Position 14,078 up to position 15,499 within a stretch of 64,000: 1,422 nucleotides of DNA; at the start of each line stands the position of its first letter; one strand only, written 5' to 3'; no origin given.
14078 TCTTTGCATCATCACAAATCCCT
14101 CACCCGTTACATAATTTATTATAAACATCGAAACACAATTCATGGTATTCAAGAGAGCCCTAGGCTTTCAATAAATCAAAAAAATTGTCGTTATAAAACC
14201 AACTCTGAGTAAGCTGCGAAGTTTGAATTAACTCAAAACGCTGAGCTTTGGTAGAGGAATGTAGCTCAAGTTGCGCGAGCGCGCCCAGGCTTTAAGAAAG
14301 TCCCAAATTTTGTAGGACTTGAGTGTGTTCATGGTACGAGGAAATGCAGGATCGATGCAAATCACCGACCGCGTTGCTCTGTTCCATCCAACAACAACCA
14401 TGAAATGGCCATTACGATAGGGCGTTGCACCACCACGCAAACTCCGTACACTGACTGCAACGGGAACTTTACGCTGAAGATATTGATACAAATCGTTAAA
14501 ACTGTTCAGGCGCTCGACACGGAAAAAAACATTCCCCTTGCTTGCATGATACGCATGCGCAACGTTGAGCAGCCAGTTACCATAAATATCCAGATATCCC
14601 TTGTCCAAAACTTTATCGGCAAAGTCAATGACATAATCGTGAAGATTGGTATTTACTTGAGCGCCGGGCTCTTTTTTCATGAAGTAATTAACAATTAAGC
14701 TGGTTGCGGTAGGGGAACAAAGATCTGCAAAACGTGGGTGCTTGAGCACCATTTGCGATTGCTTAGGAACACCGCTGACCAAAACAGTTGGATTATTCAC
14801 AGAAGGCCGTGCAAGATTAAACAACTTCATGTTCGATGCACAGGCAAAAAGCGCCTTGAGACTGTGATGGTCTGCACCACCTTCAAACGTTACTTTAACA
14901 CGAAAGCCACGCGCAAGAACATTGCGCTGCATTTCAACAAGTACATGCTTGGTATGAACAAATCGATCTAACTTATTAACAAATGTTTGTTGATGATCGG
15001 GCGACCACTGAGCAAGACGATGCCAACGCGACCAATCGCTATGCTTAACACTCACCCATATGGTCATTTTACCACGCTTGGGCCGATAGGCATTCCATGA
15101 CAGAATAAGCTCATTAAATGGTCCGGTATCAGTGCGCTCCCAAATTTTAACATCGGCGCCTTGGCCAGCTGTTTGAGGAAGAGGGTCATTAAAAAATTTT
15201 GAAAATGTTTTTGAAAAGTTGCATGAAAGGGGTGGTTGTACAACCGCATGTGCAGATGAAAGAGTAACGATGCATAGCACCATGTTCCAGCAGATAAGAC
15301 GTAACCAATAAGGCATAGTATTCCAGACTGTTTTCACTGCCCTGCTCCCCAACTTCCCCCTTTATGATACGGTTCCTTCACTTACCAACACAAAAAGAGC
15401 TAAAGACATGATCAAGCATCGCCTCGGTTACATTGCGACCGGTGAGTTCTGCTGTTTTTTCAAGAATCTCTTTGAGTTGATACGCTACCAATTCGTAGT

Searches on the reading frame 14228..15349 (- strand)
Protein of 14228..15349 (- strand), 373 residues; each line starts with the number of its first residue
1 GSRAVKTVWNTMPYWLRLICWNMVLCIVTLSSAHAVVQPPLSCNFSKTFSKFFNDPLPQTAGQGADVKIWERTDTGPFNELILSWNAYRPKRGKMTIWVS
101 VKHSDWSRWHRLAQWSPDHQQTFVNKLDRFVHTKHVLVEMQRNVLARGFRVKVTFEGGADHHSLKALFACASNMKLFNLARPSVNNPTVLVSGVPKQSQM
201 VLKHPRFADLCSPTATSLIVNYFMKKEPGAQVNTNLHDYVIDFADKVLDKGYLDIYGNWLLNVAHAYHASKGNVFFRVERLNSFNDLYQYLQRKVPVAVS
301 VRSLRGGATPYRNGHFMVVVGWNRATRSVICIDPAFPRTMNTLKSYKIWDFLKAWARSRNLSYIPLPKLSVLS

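Call 40: search_protein_families(library=pfam, proteins=[window:14228-15349:-], max_evalue=0.00001)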
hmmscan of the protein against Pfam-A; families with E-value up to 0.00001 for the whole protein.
window:14228-15349:- (373 aa): 1 family
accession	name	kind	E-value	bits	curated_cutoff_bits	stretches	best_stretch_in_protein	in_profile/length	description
PF13529.12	Peptidase_C39_2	-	8.5e-13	49.5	24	1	193-335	2-143/143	Peptidase_C39 like family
